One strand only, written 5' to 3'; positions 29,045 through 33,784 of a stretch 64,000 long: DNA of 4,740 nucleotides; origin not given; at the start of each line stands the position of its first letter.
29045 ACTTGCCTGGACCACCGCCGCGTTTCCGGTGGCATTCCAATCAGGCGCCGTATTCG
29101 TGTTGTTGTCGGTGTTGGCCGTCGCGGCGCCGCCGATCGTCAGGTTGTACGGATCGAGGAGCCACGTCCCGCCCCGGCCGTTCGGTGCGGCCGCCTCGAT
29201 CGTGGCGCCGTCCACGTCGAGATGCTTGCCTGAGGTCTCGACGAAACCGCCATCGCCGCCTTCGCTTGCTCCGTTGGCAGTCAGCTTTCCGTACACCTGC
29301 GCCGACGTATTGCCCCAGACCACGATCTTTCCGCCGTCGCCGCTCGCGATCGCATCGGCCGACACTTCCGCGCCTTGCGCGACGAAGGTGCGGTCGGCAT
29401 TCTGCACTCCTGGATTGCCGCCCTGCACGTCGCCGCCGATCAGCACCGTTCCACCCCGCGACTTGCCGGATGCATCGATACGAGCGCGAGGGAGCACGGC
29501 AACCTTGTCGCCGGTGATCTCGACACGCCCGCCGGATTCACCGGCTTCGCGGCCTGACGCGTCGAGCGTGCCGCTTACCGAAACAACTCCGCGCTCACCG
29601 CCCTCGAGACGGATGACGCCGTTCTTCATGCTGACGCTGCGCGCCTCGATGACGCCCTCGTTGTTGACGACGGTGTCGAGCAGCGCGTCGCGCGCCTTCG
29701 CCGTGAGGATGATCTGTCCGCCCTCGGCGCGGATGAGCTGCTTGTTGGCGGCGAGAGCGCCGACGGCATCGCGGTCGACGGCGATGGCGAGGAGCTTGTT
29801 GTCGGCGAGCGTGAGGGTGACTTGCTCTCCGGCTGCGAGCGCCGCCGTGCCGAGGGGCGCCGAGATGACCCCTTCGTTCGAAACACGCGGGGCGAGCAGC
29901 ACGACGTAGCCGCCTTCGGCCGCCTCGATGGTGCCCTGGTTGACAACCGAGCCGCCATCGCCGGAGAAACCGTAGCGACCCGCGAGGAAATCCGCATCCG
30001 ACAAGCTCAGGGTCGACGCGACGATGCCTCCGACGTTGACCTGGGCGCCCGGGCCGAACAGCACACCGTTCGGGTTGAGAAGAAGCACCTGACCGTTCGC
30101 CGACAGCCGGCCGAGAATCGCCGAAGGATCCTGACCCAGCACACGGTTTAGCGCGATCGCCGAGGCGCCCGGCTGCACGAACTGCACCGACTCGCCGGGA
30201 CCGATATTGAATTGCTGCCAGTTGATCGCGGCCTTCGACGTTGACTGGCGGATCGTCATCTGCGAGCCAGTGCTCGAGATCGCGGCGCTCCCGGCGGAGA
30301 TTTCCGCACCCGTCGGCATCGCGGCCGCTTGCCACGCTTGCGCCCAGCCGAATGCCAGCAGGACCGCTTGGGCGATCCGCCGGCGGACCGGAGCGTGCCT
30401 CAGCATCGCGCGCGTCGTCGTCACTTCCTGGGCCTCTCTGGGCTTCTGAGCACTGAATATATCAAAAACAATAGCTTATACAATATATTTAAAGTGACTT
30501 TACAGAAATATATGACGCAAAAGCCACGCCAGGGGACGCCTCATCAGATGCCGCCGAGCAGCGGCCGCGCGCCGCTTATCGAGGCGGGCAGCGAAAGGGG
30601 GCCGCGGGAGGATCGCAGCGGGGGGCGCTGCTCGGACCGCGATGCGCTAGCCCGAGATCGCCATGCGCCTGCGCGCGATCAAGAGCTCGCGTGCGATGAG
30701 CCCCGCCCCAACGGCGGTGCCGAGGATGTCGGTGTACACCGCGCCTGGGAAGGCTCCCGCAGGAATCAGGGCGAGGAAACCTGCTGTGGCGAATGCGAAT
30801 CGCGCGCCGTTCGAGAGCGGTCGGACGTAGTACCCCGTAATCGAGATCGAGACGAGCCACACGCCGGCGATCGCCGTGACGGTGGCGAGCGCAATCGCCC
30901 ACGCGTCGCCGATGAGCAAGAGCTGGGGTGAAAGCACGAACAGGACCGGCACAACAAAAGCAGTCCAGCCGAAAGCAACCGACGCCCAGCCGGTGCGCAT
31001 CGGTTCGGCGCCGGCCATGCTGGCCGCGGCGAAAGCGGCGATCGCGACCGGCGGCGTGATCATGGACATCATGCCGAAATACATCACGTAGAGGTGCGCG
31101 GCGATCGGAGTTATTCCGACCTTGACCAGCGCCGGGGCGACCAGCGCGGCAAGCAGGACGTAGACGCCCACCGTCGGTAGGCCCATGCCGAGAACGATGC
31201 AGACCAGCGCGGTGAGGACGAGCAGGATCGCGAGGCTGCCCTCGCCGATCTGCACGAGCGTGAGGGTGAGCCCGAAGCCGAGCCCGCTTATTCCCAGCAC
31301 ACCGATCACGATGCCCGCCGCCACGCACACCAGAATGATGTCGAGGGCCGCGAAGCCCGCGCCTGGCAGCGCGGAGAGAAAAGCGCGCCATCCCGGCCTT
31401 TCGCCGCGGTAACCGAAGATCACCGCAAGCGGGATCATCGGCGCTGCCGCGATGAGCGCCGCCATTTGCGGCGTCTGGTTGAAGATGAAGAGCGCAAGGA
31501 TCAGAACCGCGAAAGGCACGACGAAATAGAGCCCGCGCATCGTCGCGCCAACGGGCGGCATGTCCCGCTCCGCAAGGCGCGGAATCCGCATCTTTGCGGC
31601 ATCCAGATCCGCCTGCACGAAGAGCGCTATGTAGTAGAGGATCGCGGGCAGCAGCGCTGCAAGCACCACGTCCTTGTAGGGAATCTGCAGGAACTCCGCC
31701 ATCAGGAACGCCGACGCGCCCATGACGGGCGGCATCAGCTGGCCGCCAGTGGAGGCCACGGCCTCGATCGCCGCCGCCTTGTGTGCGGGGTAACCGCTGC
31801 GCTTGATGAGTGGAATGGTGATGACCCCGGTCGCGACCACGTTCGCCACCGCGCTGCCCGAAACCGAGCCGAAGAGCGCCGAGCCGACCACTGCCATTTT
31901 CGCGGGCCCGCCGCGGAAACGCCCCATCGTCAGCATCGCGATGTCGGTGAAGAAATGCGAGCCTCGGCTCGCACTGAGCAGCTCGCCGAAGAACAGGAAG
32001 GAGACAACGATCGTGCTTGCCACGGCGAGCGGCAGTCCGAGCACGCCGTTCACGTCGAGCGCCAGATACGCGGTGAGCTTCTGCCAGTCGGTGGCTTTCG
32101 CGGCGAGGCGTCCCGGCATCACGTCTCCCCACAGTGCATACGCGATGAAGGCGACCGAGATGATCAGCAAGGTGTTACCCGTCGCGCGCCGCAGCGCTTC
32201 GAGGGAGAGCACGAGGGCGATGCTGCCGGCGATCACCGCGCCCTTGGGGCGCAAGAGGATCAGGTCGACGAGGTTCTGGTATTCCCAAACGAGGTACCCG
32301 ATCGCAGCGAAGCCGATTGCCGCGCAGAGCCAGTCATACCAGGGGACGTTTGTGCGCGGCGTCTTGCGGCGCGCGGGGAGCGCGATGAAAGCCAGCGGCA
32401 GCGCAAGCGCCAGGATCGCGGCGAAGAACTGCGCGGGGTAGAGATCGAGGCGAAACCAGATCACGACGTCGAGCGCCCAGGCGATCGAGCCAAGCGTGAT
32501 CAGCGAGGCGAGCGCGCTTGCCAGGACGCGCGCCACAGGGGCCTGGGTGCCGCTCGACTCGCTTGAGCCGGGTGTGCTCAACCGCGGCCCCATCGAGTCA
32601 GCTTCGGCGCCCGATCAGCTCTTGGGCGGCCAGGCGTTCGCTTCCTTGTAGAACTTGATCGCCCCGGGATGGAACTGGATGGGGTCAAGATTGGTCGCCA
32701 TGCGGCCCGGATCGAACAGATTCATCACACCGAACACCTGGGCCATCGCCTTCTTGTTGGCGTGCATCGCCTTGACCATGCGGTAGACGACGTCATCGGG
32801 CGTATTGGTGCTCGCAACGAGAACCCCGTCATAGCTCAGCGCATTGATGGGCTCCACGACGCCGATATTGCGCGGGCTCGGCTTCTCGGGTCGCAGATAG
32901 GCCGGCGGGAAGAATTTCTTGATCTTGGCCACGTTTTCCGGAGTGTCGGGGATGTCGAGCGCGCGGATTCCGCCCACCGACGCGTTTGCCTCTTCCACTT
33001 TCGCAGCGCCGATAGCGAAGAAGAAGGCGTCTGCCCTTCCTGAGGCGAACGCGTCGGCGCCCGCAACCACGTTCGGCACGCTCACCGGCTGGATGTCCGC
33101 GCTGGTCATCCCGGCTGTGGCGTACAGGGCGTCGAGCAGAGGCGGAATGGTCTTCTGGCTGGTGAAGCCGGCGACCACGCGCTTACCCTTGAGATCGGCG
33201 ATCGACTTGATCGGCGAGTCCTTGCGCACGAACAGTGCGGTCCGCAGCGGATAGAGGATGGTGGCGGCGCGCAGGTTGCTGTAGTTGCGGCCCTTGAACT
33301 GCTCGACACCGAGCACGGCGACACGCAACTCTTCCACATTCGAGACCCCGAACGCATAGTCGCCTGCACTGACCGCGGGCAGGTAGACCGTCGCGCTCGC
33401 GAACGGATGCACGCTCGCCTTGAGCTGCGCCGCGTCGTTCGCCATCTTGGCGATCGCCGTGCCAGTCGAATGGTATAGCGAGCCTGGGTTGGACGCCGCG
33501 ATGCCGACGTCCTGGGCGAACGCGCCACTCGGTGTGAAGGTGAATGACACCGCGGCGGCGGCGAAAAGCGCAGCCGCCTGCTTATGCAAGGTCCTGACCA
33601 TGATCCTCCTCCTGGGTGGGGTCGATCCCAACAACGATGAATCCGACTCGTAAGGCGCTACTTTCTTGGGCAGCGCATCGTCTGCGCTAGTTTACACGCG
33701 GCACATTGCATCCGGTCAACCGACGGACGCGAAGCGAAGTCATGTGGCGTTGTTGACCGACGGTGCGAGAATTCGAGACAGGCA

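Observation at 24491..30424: Two-partner secretion exoprotein built from a 32-residue N-[YF]-G-V repeat, with no toxin/immunity module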

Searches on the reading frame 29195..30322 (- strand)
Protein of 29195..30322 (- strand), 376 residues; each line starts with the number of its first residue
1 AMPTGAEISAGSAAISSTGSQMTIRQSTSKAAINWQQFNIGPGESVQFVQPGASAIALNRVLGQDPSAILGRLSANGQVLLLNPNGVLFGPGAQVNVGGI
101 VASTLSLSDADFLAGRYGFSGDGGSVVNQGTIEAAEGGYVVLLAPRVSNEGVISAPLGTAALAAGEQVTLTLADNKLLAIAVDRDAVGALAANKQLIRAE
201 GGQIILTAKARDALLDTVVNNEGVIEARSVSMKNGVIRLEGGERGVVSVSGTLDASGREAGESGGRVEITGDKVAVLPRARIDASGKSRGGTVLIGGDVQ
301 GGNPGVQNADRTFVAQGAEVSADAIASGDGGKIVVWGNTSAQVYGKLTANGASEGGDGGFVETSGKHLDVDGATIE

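Call 39: search_dna_similar(query=window:29195-30322:-, collection=plasmids, mode=protein, max_rows=25, max_evalue=1e-10)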
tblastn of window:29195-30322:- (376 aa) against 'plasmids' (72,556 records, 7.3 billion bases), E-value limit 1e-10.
Records with a match: 285; places in all: 318; records where one place covers at least 80% of the query: 243.
Best place of each record, by identity: <60% 285.
By first word of the organism name: Ralstonia 113; Escherichia 64; Salmonella 19; Azospirillum 15; Caballeronia 9; Burkholderia 6; Paraburkholderia 6; Variovorax 6; Cupriavidus 4; Methylosinus 4; and 29 more.
By predicted mobility (MOB-suite, as given by PLSDB): mobilizable 124; non-mobilizable 102; conjugative 59.
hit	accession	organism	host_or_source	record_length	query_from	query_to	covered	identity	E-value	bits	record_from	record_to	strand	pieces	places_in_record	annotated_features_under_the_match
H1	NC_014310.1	Ralstonia solanacearum PSI07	-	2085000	23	372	93%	53.4%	7e-85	288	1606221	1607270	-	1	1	none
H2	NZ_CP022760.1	Ralstonia solanacearum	Solanum tuberosum,single cell,Potato ...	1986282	23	372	93%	53.4%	1e-84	287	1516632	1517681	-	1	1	none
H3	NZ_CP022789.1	Ralstonia solanacearum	Solanum tuberosum,single cell,Potato ...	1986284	23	372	93%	53.4%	1e-84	287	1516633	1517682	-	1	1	none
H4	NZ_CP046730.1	Ralstonia syzygii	tobacco,cell culture,leaf veins ...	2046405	23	372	93%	53.1%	1e-83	285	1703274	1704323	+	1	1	none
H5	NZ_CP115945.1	Ralstonia syzygii R24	Syzygium aromaticum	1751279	23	372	93%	52.8%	4e-86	291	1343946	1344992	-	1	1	none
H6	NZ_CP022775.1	Ralstonia solanacearum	Solanum tuberosum,single cell,Potato ...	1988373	23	372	93%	52.6%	4e-83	283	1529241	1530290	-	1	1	none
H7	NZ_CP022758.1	Ralstonia solanacearum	Solanum tuberosum,single cell,Potato ...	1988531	23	372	93%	52.6%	4e-83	283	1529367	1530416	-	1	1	none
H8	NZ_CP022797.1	Ralstonia solanacearum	Solanum tuberosum,single cell,Potato ...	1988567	23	372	93%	52.6%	4e-83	283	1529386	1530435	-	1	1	none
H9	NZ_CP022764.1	Ralstonia solanacearum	Solanum tuberosum,single cell,Potato ...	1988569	23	372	93%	52.6%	4e-83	283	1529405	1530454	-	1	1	none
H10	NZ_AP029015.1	Ralstonia pseudosolanacearum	-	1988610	23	372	93%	52.6%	4e-83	283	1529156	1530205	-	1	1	none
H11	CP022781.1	Ralstonia solanacearum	Solanum tuberosum,single cell,Potato ...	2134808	23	376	94%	51.7%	3e-85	289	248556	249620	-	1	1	hemagglutinin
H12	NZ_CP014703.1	Ralstonia solanacearum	Solanum tuberosum,cell culture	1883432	23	372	93%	52.3%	7e-83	282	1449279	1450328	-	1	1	none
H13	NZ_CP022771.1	Ralstonia solanacearum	Solanum tuberosum,single cell,Potato ...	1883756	23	372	93%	52.3%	7e-83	282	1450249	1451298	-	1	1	none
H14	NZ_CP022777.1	Ralstonia solanacearum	Solanum tuberosum,single cell,Potato ...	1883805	23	372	93%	52.3%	7e-83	282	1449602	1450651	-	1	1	none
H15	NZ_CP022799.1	Ralstonia solanacearum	Solanum tuberosum,single cell,Potato ...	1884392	23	372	93%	52.3%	7e-83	282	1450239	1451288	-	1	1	none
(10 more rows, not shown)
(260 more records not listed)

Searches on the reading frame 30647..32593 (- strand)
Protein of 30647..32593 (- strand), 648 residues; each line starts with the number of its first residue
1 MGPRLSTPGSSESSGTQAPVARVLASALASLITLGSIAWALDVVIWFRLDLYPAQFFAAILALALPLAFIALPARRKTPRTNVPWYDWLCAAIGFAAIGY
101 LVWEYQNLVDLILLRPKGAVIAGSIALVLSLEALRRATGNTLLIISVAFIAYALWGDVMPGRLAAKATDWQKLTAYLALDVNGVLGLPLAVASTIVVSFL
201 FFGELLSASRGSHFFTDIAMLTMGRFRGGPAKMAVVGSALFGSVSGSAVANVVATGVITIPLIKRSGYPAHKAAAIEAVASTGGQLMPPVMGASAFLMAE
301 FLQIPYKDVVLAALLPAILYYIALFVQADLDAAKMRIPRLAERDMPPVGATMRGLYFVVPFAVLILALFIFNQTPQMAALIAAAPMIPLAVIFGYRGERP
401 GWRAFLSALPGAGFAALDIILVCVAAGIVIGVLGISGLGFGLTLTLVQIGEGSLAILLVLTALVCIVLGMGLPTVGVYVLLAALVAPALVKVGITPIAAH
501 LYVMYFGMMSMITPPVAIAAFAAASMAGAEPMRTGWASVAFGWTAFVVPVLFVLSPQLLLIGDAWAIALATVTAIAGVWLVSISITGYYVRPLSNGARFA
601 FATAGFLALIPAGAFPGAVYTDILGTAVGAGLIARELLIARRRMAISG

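Call 24: search_protein_families(library=pfam, proteins=[window:30647-32593:-], max_evalue=0.001)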
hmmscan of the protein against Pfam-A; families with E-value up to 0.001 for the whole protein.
window:30647-32593:- (648 aa): 1 family
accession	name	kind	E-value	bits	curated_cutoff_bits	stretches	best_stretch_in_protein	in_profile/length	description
PF06808.19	DctM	-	1.1e-83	281.9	23.8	1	126-558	2-413/413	Tripartite ATP-independent periplasmic transporter, DctM component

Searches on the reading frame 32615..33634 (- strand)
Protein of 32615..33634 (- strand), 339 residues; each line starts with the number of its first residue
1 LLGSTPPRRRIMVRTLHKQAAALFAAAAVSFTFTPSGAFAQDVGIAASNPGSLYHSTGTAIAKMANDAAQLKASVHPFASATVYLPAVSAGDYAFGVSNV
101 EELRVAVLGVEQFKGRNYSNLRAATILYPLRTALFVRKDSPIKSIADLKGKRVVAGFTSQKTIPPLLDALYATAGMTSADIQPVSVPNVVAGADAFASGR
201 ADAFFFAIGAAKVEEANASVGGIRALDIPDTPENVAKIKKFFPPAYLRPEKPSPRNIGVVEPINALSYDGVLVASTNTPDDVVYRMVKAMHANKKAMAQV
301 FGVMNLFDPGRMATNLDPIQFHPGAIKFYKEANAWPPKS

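Call 24: search_protein_families(library=pfam, proteins=[window:32615-33634:-], max_evalue=0.001)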
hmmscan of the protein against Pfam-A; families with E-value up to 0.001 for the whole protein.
window:32615-33634:- (339 aa): 3 families
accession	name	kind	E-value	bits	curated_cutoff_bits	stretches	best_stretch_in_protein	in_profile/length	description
PF16868.10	NMT1_3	-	4.6e-36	125.4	27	1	45-332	1-288/289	NMT1-like family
PF09084.16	NMT1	-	6e-11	43.1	20.5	1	87-214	37-155/216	NMT1/THI5 like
PF12974.12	Phosphonate-bd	-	2.9e-07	30.6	27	1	129-217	84-173/242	ABC transporter, phosphonate, periplasmic substrate-binding protein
